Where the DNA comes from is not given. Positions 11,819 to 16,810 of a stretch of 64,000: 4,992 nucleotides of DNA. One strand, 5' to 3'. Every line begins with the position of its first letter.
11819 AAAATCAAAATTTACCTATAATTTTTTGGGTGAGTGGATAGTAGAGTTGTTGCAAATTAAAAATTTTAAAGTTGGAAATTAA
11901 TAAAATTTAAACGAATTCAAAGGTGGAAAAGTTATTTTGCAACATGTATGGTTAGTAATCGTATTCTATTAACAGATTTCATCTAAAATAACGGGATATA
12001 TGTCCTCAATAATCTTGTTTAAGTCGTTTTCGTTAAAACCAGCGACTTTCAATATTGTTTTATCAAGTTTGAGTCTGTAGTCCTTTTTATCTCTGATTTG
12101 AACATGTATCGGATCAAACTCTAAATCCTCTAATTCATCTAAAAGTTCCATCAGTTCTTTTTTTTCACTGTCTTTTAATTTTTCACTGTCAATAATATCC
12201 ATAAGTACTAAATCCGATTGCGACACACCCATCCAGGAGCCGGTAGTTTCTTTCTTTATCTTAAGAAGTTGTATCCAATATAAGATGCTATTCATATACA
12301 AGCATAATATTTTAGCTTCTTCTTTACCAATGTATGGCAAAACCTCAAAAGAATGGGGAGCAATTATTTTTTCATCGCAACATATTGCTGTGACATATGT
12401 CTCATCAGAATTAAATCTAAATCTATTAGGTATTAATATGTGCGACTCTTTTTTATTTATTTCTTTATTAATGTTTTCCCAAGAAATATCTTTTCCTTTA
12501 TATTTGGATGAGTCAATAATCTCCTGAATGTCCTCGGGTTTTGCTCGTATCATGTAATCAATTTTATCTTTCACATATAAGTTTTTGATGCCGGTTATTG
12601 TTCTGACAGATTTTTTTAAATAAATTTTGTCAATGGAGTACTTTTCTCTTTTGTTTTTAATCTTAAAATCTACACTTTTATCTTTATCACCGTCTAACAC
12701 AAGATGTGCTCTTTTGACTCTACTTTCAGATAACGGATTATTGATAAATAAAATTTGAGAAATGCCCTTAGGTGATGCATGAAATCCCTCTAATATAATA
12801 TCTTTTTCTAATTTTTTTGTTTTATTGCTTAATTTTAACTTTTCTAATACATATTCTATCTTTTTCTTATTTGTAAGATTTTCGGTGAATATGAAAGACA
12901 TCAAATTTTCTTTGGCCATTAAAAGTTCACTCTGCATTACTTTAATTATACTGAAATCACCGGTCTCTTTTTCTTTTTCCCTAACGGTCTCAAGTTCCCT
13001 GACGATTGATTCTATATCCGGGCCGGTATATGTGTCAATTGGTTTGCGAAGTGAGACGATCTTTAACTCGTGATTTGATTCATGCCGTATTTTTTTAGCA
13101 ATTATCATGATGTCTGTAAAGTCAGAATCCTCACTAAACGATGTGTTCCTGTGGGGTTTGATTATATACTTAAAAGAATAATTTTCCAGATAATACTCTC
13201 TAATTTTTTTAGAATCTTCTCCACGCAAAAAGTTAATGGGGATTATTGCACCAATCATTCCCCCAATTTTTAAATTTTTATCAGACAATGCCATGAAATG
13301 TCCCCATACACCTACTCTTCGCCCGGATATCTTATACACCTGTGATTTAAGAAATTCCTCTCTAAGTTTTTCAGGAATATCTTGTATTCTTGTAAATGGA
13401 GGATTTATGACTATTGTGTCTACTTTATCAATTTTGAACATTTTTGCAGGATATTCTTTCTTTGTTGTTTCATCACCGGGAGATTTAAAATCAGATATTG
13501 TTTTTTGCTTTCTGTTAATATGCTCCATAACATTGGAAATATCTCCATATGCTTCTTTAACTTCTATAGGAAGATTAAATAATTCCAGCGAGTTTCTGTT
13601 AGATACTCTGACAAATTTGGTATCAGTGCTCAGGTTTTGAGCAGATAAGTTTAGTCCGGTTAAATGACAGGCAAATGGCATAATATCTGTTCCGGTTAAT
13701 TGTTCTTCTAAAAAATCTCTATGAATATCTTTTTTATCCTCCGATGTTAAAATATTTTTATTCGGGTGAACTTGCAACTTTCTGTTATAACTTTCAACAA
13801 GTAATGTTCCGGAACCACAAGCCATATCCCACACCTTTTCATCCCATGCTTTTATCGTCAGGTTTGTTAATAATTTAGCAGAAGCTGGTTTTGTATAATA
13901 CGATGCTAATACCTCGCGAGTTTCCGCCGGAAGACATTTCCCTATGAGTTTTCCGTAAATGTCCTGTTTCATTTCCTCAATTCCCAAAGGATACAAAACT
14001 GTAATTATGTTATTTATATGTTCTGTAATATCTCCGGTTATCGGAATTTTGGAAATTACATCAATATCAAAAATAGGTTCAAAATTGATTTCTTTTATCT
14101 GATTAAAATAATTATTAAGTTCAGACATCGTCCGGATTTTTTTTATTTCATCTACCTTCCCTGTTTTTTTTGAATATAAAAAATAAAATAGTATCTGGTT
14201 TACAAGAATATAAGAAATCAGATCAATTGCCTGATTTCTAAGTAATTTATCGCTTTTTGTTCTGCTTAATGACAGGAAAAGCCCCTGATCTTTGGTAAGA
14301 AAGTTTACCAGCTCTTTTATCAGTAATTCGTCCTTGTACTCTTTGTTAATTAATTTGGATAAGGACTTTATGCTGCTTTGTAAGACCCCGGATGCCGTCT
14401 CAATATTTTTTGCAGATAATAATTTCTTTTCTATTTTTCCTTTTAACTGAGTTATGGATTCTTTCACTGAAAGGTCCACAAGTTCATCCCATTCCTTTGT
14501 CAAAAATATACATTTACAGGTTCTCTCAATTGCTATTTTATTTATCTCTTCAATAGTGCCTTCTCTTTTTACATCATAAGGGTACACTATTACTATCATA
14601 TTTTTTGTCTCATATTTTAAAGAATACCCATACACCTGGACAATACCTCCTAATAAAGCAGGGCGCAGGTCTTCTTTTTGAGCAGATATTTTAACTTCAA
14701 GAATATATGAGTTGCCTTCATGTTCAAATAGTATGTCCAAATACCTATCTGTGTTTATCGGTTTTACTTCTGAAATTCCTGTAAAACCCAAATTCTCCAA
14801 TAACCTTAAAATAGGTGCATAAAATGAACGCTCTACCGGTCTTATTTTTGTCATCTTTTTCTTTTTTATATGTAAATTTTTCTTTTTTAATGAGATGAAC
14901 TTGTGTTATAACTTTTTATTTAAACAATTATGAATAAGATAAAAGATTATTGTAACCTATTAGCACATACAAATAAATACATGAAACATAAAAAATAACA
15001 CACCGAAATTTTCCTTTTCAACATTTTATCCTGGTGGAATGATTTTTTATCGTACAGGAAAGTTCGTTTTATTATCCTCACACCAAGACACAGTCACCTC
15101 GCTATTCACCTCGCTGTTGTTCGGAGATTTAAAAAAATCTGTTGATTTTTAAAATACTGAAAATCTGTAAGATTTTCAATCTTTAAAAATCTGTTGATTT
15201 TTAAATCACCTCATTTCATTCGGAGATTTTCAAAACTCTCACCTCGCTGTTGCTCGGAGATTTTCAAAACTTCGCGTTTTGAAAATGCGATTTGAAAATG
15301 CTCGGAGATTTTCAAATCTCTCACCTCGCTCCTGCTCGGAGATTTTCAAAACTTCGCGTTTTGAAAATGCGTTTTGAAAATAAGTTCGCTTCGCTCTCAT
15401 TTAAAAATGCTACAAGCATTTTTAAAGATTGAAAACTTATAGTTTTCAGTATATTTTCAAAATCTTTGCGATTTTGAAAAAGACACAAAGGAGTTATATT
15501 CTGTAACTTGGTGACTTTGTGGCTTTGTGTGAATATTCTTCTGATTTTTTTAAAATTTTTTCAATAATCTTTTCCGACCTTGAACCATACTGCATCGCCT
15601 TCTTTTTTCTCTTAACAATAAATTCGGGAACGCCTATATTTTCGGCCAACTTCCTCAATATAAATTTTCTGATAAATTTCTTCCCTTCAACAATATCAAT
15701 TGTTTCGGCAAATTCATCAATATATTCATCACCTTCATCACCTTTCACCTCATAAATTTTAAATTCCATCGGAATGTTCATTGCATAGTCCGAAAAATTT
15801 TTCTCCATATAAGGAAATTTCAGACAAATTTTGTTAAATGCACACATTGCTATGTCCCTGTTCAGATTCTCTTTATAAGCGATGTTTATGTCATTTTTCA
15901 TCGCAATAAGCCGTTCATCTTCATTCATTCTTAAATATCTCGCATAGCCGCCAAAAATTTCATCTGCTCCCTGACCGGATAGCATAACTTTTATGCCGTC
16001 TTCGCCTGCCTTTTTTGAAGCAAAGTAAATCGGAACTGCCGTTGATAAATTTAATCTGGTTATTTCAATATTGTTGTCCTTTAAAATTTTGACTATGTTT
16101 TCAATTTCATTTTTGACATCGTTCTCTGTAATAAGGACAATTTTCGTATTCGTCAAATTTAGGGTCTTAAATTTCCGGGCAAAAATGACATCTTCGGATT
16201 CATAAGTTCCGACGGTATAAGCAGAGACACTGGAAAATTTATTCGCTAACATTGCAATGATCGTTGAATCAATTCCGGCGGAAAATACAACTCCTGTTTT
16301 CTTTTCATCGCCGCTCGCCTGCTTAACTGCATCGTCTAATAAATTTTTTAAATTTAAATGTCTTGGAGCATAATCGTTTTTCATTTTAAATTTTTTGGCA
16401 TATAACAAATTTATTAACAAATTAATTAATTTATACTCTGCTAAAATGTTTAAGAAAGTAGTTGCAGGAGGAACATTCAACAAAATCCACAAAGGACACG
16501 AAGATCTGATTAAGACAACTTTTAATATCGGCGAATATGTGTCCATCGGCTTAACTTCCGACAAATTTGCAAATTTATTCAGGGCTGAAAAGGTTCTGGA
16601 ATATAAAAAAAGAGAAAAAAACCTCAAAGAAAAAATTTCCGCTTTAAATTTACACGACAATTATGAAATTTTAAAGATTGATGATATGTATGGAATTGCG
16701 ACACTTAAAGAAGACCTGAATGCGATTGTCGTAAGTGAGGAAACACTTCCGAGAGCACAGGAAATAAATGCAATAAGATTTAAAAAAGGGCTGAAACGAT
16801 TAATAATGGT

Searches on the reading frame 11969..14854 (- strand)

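Call 6: search_protein_families(library=pfam, proteins=[window:11969-14854:-], max_evalue=0.01)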
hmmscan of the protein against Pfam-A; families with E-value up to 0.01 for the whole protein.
window:11969-14854:- (961 aa): 5 families
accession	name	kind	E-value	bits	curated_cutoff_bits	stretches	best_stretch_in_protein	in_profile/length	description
PF07669.17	Eco57I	-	1.4e-14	55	25.3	1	384-567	1-165/171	Eco57I restriction-modification methylase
PF02384.22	N6_Mtase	-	9.2e-11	42.1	20.4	1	298-601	8-245/311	N-6 DNA Methylase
PF20473.4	MmeI_Mtase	-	8.2e-05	22.3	27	1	326-433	8-109/259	MmeI, DNA-methyltransferase domain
PF05175.20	MTS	-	0.0007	19.7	23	0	474-504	95-125/170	Methyltransferase small domain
PF01170.24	UPF0020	-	0.0046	17.1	22.3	0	326-416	17-109/197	RMKL-like, methyltransferase domain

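Call 8: search_protein_families(library=padloc, proteins=[window:11969-14854:-], max_evalue=0.01)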
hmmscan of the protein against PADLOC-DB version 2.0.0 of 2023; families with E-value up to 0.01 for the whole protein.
window:11969-14854:- (961 aa): 13 families
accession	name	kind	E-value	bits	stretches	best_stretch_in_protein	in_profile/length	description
PDLC04134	mad2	-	3.2e-13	47.3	1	246-602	206-459/492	mads_2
PDLC03335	MTase_II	-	8.8e-13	45.8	1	462-589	180-306/607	Type II methyltransferase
PDLC03338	MTase_II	-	4.3e-12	43.5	2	305-405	118-215/604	Type II methyltransferase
PDLC03267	MTase_II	-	3.4e-11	40.8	1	454-605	93-233/539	Type II methyltransferase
PDLC03359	MTase_II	-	1.9e-10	37.6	1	473-602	143-267/840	Type II methyltransferase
PDLC03285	MTase_II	-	1.8e-09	35.2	1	448-604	79-232/413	Type II methyltransferase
PDLC03606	REase_MTase_IIG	-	8.2e-09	32.2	1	202-361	227-384/935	Type IIG restriction enzyme-methyltransferase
PDLC03313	MTase_II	-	3.6e-07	27.1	1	476-591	143-257/563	Type II methyltransferase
PDLC03227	MTase_II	-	7.1e-07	26.5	1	473-599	128-248/494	Type II methyltransferase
PDLC02529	PglX|PglXI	-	4.9e-06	22.5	1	340-565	230-447/1189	PglX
PDLC02518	PglX|PglXI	-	2.7e-05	20.1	1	339-404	309-371/1412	PglX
PDLC03601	REase_MTase_IIG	-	0.0038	13.1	1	469-588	665-781/1110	Type IIG restriction enzyme-methyltransferase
PDLC03038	MTase_I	-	0.0053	12.6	1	274-355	130-209/896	Type I methyltransferase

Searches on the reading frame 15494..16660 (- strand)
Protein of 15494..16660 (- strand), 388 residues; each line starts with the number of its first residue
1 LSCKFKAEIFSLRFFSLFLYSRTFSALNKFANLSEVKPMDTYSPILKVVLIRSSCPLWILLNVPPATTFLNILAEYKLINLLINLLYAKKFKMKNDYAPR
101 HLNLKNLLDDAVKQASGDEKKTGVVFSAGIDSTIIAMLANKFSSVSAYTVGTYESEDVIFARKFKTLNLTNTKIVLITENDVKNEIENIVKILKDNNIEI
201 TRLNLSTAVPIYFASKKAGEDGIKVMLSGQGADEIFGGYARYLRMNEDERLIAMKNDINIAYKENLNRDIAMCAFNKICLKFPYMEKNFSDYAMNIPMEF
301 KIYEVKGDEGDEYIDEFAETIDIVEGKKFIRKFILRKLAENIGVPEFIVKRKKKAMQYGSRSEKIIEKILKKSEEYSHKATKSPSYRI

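Call 6: search_protein_families(library=pfam, proteins=[window:15494-16660:-], max_evalue=0.01)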
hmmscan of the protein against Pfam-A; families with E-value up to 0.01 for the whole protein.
window:15494-16660:- (388 aa): 1 family
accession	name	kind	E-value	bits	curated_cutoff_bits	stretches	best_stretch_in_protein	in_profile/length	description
PF00733.27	Asn_synthase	-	7e-39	134.9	21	2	104-247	2-143/354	Asparagine synthase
